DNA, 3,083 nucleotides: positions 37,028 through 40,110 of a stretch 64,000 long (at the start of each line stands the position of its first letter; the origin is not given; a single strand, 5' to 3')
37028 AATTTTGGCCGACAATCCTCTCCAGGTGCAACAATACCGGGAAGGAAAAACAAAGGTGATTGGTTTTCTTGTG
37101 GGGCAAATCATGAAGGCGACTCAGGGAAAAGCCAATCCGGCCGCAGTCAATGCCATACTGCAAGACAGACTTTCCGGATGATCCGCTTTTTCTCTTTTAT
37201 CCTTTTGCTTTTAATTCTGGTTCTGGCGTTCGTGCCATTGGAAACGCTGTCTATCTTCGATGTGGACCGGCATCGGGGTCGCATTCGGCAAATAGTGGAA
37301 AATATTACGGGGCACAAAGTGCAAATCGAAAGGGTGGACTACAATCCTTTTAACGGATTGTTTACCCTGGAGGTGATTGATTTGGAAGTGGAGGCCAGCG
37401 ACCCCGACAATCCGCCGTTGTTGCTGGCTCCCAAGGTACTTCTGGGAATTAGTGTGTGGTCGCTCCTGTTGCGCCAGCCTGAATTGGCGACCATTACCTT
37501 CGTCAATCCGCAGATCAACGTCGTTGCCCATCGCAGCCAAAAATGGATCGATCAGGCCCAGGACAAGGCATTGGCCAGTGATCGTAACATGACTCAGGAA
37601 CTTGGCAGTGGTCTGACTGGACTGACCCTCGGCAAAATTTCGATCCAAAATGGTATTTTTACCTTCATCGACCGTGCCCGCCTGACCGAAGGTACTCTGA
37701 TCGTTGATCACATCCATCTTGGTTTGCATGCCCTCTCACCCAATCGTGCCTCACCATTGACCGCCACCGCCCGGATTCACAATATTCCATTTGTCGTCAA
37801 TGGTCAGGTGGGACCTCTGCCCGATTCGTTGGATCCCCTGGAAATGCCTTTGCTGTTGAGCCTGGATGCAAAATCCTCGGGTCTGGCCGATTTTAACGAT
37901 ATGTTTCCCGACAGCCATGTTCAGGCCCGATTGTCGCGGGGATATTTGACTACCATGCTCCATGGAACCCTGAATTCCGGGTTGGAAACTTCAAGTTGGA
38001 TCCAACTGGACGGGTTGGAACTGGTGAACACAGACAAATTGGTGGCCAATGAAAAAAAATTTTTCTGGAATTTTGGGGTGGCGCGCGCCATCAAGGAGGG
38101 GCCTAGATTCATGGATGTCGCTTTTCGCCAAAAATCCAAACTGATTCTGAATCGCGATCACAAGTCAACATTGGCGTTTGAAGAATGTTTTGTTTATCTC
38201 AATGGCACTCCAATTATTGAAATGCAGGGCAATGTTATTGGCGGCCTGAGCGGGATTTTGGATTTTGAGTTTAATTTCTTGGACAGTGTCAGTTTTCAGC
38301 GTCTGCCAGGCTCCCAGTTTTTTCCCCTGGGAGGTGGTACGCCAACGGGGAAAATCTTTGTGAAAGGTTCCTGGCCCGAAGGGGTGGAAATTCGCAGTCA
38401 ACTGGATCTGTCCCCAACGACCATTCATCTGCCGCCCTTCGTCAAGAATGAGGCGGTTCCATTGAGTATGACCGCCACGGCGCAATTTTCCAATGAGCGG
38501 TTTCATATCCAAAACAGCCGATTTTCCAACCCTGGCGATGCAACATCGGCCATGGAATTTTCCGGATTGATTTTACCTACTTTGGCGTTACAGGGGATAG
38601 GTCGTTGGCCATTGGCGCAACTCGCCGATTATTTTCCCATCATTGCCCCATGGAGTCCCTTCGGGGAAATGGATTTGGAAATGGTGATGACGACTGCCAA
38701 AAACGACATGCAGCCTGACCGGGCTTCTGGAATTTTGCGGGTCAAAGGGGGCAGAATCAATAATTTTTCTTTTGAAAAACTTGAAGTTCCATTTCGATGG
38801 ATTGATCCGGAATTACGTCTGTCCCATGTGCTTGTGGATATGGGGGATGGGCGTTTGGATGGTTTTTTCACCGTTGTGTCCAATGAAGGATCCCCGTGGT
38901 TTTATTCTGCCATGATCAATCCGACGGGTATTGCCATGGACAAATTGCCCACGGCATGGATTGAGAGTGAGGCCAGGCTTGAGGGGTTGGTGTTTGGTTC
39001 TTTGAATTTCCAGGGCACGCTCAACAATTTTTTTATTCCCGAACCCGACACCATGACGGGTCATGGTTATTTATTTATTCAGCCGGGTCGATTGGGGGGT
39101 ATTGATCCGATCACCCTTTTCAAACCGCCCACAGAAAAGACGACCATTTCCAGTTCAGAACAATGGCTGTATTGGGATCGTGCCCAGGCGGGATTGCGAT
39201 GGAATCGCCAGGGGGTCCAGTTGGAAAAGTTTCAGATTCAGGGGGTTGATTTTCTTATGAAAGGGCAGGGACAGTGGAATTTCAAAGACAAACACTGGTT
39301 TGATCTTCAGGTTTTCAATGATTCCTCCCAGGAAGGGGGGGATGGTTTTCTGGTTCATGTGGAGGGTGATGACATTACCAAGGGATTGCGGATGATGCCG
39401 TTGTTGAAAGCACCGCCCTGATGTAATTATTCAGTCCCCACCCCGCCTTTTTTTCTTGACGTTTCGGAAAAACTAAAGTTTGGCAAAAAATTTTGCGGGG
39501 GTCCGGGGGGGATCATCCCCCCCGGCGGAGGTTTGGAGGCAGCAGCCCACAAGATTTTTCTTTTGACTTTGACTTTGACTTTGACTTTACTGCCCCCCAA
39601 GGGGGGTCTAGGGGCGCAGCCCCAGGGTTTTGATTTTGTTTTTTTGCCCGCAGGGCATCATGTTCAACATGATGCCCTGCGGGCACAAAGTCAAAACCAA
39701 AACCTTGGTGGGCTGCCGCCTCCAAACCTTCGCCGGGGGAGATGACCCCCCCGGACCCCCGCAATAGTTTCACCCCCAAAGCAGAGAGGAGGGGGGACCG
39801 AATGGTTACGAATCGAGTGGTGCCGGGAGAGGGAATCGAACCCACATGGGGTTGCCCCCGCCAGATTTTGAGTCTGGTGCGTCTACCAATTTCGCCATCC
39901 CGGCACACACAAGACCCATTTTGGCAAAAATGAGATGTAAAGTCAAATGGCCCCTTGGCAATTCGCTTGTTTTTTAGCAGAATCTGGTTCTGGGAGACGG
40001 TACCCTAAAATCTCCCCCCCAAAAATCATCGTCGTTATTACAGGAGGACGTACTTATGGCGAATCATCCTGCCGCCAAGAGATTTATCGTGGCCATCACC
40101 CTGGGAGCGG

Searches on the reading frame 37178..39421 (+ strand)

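Call 40: search_protein_families(library=pfam, proteins=[window:37178-39421:+], max_evalue=0.00001)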
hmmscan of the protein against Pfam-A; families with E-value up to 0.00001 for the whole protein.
window:37178-39421:+ (747 aa): 2 families
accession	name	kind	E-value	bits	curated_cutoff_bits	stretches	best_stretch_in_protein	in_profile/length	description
PF05359.17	DUF748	-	7.4e-18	64.5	50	1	33-286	41-281/1037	Domain of Unknown Function (DUF748)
PF13116.12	YhdP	-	2.6e-07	29.4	46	1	4-169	10-160/1224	YhdP protein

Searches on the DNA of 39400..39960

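Call 64: search_rna_families(source=window, start=39400, end=39960, threshold=evalue, max_evalue=1)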
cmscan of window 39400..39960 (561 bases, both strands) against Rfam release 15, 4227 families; matches with E-value up to 1: 28.
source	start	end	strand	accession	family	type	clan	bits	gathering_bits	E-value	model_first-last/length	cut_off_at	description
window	39821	39904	-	RF00005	tRNA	Gene; tRNA;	CL00001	58.5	29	4e-12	1-71/71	no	tRNA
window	39594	39740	-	RF04119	MIR1858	Gene; miRNA;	-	45.1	137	1.6e-06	1-197/197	no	MIR1858 microRNA precursor family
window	39592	39740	-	RF04168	MIR839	Gene; miRNA;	-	40.9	200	9.6e-07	1-267/267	no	MIR839 microRNA precursor family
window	39635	39695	+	RF03932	mir-1597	Gene; miRNA;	-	40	93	1.6e-06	1-73/73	no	mir-1597 microRNA precursor family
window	39626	39704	+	RF03275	mir-2542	Gene; miRNA;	-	33.2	60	4.5e-05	1-85/85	no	mir-2542 microRNA precursor family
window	39622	39708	-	RF04223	MIR2619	Gene; miRNA;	-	29.2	113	6.8e-05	1-202/202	no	MIR2619 microRNA precursor family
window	39642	39688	-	RF03956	mir-737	Gene; miRNA;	-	28.5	60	0.018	1-63/63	no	mir-737 microRNA precursor family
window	39637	39693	+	RF00680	mir-224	Gene; miRNA;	-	28.2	70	0.0016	1-81/81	no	mir-224 microRNA precursor family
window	39621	39706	+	RF04079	MIR161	Gene; miRNA;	-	28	90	0.0007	1-136/136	no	MIR161 microRNA precursor family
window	39628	39702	-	RF00990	mir-552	Gene; miRNA;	-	26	100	0.0069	1-83/83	no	mir-552 microRNA precursor family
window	39820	39904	+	RF04354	Plastid-ycf2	Cis-reg;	-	25.1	65.7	0.007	1-75/75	no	Plastid-ycf2 5UTR RNA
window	39633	39700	-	RF04079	MIR161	Gene; miRNA;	-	25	90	0.0049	1-136/136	no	MIR161 microRNA precursor family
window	39632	39701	+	RF03375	MIR1094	Gene; miRNA;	-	25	80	0.0074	1-104/104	no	MIR1094 microRNA precursor family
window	39633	39697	-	RF03593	mir-2331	Gene; miRNA;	-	24.7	100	0.054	1-71/71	no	mir-2331 microRNA precursor family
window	39626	39705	+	RF03323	mir-3613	Gene; miRNA;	-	23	91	0.022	1-86/86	no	mir-3613 microRNA precursor family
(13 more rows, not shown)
